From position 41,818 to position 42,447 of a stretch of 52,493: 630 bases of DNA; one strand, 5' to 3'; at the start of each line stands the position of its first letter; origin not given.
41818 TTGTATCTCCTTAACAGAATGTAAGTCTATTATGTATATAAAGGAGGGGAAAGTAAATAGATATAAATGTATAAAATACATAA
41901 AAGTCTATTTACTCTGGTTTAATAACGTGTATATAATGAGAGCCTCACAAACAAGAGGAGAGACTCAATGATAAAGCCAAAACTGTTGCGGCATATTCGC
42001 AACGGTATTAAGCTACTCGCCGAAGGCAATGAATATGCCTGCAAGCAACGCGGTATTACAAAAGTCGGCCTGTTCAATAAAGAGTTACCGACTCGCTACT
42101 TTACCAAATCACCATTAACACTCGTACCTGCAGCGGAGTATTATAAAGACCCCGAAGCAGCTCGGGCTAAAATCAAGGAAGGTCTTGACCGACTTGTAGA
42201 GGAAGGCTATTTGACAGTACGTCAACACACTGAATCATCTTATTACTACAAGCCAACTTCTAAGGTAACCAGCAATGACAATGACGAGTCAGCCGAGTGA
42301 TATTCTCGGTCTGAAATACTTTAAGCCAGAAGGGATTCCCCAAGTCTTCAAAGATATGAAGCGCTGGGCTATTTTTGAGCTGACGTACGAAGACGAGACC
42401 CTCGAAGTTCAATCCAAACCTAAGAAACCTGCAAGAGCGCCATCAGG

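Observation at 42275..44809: Single-polypeptide primase-polymerase (AEP) plus P-loop helicase, encoded on a plus-strand island inside the minus-strand early region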

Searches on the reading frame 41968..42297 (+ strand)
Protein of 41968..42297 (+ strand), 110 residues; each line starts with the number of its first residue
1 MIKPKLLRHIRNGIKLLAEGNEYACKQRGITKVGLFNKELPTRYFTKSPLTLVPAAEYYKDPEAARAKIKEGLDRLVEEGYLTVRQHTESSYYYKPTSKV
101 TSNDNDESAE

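Call 3: search_protein_families(library=pfam, proteins=[window:41968-42297:+], max_evalue=1)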
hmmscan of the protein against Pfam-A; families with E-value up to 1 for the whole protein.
window:41968-42297:+ (110 aa): 0 families

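Call 4: search_protein_families(library=phrogs, proteins=[window:41968-42297:+], max_evalue=0.01)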
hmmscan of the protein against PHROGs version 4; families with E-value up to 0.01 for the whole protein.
window:41968-42297:+ (110 aa): 1 family
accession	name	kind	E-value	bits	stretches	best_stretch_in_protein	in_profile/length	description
phrog_28429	-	unknown function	4.1e-76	253.4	1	1-110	1-110/110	-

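Call 8: search_protein_families(library=ncbifam, proteins=[window:41968-42297:+], max_evalue=1)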
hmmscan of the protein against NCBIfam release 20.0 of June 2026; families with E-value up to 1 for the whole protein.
window:41968-42297:+ (110 aa): 0 families

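Call 35: search_dna_similar(query=window:41968-42297:+, collection=phages, mode=protein, rows=spread, max_rows=30, max_evalue=0.001)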
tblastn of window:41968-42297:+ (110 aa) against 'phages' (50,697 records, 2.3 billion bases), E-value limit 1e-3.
Records with a match: 60; places in all: 60; records where one place covers at least 80% of the query: 60.
Best place of each record, by identity: >=99% 43; 95-99% 2; 90-95% 10; 60-80% 5.
By first word of the organism name: Salmonella 45; Escherichia 11; Phage 1; Listeria 1; Klebsiella 1; Erwinia 1.
By host as written in the record: Salmonella enterica subsp. enterica serovar Enteritidis PT1 14; - 6; Salmonella enterica 5; Escherichia coli 3; Salmonella sp. 3; Salmonella enterica subsp. enterica serovar Enteritidis ST11 3; Salmonella enterica Infantis 2; Escherichia sp. 2; and 19 more.
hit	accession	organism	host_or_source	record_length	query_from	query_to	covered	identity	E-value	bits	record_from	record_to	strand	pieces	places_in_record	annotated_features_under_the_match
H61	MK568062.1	Salmonella phage LSE7621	Salmonella enterica serovar Enteritidis ...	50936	1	110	100%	100.0%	3e-68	226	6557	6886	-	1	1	hypothetical protein | primase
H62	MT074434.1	Salmonella phage emiel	Salmonella enterica subsp. enterica ...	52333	1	110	100%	100.0%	3e-68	226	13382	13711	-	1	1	hypothetical protein | primase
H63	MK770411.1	Salmonella phage SE13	sewage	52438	1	110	100%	100.0%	3e-68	226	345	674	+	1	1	hypothetical protein | DNA primase/helicase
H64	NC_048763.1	Salmonella phage SE13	sewage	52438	1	110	100%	100.0%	3e-68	226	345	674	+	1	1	hypothetical protein | DNA primase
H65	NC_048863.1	Salmonella phage yarpen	Salmonella enterica subsp. enterica ...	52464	1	110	100%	100.0%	3e-68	226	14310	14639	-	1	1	hypothetical protein | DNA primase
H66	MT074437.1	Salmonella phage nenneke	Salmonella enterica subsp. enterica ...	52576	1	110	100%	100.0%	3e-68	226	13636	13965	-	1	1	hypothetical protein | primase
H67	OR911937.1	Escherichia phage vB_EcoM_SD350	Escherichia coli LCU-Ecoli405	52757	1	110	100%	100.0%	3e-68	226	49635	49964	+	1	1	hypothetical protein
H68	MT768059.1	Escherichia phage vB_EcoM_swi3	-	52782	1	110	100%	100.0%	3e-68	226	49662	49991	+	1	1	hypothetical protein (x2)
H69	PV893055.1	Escherichia phage vB_EcoBD_211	Escherichia coli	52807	1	110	100%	100.0%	3e-68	226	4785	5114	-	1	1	record has no annotation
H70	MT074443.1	Salmonella phage zoltan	Salmonella enterica subsp. enterica ...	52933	1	110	100%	100.0%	3e-68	226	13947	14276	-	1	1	hypothetical protein | primase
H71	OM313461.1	Escherichia phage vB_EcoM_PiR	Escherichia sp.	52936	1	110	100%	100.0%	3e-68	226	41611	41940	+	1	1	hypothetical protein | DNA primase/helicase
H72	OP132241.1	Salmonella phage SE-SHZ-R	Salmonella enterica subsp. enterica ...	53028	1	110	100%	100.0%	3e-68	226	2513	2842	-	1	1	hypothetical protein (x2)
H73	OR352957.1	Escherichia phage AV127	Escherichia coli ESBL188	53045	1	110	100%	100.0%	3e-68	226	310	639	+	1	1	hypothetical protein (x2)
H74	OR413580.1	Salmonella phage SPLA2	Salmonella enterica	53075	1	110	100%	100.0%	3e-68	226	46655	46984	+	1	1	hypothetical protein | DNA primase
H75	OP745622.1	Salmonella phage SB2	Salmonella sp.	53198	1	110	100%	100.0%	3e-68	226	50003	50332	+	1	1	hypothetical protein | DNA primase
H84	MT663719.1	Salmonella phage S144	Salmonella enterica subsp. enterica ...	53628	1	110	100%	91.8%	2e-63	212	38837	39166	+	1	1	hypothetical protein | ORF69; conserved hypothetical protein | ribosome_binding_site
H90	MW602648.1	Escherichia phage vB_EcoM_fHy-Eco03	Escherichia coli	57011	1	108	98%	71.3%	2e-45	160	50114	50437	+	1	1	putative structural protein (x2)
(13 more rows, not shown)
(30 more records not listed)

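Call 39: get_annotated_region(hit=H84, flank=4500)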
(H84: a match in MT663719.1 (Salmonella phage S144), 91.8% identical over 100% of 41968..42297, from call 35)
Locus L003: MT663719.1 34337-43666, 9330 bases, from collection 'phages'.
description: Salmonella phage S144, complete genome.
organism: Salmonella phage S144 (NCBI taxid 2759179)
taxonomy: Viruses; Duplodnaviria; Heunggongvirae; Uroviricota; Caudoviricetes; Loughboroughvirus; Loughboroughvirus ZCSE2
host: Salmonella enterica subsp. enterica serovar Infantis; source: -; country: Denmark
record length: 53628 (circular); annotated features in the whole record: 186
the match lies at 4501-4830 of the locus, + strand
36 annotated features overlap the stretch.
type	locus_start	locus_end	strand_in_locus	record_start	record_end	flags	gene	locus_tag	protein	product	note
CDS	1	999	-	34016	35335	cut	-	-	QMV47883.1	hypothetical protein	ORF58; conserved hypothetical protein; Coils: two coil domains; HMMER: uncharacterized protein in Salmonella phage ...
regulatory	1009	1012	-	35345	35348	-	-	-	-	ribosome_binding_site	-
CDS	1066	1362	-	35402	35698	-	-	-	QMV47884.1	hypothetical protein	ORF59; conserved hypothetical protein; HMMER: uncharacterized protein in Salmonella phage ZCSE2 (score 4.8e-62)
regulatory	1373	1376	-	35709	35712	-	-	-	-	ribosome_binding_site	-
CDS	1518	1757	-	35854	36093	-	-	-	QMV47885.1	hypothetical protein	ORF60; conserved hypothetical protein; HMMER: uncharacterized protein in Salmonella phage ZCSE2 (score 2.8e-49)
regulatory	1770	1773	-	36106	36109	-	-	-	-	ribosome_binding_site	-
regulatory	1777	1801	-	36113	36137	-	-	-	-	promoter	-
CDS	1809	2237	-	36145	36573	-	-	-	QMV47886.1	hypothetical protein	ORF61; conserved hypothetical protein; HMMER: uncharacterized protein in Salmonella phage ZCSE2 (score 6.8e-86)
CDS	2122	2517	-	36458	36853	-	-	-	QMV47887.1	hypothetical protein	ORF62; conserved hypothetical protein; HMMER: uncharacterized protein in Salmonella phage BP63 (score 2.7e-06)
CDS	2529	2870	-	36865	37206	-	-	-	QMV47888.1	BAH domain-containing protein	ORF63; BAH domain-containing protein; InterPro: Bromo adjacent homology (BAH) domain (IPR001025 score 10.103); TMHMM: ...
CDS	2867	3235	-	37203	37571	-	-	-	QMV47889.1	hypothetical protein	ORF64; conserved hypothetical protein; HMMER: uncharacterized protein in Salmonella phage ZCSE2 (score 5.7e-80)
regulatory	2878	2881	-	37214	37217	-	-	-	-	ribosome_binding_site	-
CDS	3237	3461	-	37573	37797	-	-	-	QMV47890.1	hypothetical protein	ORF65; conserved hypothetical protein; Phobius: non cytoplasmic domain and signal peptide;TMHMM: Transmembrane protein ...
regulatory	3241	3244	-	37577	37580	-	-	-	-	ribosome_binding_site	-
regulatory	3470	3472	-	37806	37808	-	-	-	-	ribosome_binding_site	-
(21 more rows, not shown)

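Call 40: get_annotated_region(hit=H90, flank=4500)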
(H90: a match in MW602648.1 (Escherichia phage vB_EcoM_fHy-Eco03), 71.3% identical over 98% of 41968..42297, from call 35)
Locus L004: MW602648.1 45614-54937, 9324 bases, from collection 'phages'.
description: Escherichia phage vB_EcoM_fHy-Eco03, complete genome.
organism: Escherichia phage vB_EcoM_fHy-Eco03 (NCBI taxid 2815753)
taxonomy: Viruses; Duplodnaviria; Heunggongvirae; Uroviricota; Caudoviricetes
host: Escherichia coli; source: sewage; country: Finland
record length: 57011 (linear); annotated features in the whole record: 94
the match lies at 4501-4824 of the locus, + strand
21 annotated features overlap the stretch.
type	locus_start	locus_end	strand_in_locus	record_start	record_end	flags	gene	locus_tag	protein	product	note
CDS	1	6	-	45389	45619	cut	-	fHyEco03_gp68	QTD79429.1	hypothetical protein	-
CDS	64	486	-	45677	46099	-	-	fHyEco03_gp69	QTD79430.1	hypothetical protein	-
CDS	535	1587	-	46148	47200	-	-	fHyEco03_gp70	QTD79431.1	putative structural protein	verified experimentally in LC-MS/MS analysis of phage particles to be virion associated; phage protein CDS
CDS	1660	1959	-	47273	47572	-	-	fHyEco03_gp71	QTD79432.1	hypothetical protein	-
CDS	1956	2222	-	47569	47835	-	-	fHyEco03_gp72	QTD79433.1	hypothetical protein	-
CDS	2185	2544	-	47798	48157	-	-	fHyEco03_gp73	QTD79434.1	hypothetical protein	-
CDS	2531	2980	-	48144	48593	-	-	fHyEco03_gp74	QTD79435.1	putative structural protein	verified experimentally in LC-MS/MS analysis of phage particles to be virion associated; phage protein CDS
CDS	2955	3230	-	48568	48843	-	-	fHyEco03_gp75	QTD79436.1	putative structural protein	verified experimentally in LC-MS/MS analysis of phage particles to be virion associated; phage protein CDS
CDS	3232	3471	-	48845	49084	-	-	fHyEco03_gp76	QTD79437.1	hypothetical protein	putative transmembrane segment detected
CDS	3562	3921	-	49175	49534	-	-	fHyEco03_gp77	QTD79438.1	hypothetical protein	-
CDS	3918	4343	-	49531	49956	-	-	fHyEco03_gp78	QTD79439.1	putative structural protein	verified experimentally in LC-MS/MS analysis of phage particles to be virion associated; phage protein CDS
CDS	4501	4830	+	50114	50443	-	-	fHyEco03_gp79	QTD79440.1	putative structural protein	verified experimentally in LC-MS/MS analysis of phage particles to be virion associated; phage protein CDS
CDS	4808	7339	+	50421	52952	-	-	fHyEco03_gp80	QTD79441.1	putative structural protein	verified experimentally in LC-MS/MS analysis of phage particles to be virion associated; putative conserved domain ...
repeat_region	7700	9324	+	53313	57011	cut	-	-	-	-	-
CDS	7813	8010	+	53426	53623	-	-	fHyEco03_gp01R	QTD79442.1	hypothetical protein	-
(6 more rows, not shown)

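Call 64: find_homologous_proteins(query=window:41968-42297:+, max_evalue=0.01)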
Query window:41968-42297:+ (110 aa): 17 proteins with E <= 0.01 among 21 candidates.
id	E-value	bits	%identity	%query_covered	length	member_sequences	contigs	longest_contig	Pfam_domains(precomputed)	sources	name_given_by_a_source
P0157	6.8e-65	234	98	100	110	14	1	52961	-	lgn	-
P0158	6.1e-60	218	91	100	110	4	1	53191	-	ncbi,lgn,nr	ncbi:TPA: hypothetical protein MCT59_003799 [Klebsiella pneumoniae]|nr:hypothetical protein [Klebsie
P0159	2.1e-52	193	83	100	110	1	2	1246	-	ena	-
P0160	8.1e-50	185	81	100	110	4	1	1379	-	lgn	-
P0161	6.6e-49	182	77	100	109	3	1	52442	-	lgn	-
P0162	1.6e-47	178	76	98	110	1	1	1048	-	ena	-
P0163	7.0e-46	173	73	99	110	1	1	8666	-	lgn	-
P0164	4.0e-45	170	75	100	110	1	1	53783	-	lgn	-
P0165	1.5e-44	168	74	100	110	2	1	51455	-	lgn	-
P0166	3.9e-44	167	73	100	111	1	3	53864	-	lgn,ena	-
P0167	5.7e-44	166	73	100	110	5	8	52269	-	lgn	-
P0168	1.5e-43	165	75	100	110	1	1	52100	-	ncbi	ncbi:hypothetical protein SOI901_25 [Erwinia phage SOI901]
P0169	1.7e-43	165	72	100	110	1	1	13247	-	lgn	-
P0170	2.1e-43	165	75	96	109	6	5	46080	-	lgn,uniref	uniref:Uncharacterized protein n=2 Tax=unclassified Rosemountvirus TaxID=2738372 RepID=A0AAU8GIN5_9C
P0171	1.3e-42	162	73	100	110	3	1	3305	-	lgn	-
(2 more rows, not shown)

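Call 74: predict_structure(alignment_id=A6)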
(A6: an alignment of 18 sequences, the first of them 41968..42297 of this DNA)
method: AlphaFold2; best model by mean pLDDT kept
length: 110 residues; sequences in the alignment: 18
mean_pLDDT: 87.7   pTM: 0.78
mean pLDDT of the five models: 87.7, 85.4, 84.2, 83.4, 82.1
residues with pLDDT >= 90: 72; 70-90: 30; 50-70: 1; < 50: 7
segments of 3 or more residues with pLDDT < 50: 104-110
pLDDT, mean of each block of 10 residues (from residue 1): 89 93 93 94 90 89 91 94 90 93 49
secondary structure, 60 per line:
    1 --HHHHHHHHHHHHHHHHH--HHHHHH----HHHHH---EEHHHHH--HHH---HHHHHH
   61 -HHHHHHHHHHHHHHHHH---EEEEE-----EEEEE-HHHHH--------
elements in order: H3-19 H22-27 H32-36 H42-46 H55-60 H62-78 E82-86 E92-96 H98-102

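Call 92: search_protein_families(library=pfam, proteins=[window:41968-42297:+], max_evalue=1)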
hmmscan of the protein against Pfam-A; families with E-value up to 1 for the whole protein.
window:41968-42297:+ (110 aa): 0 families
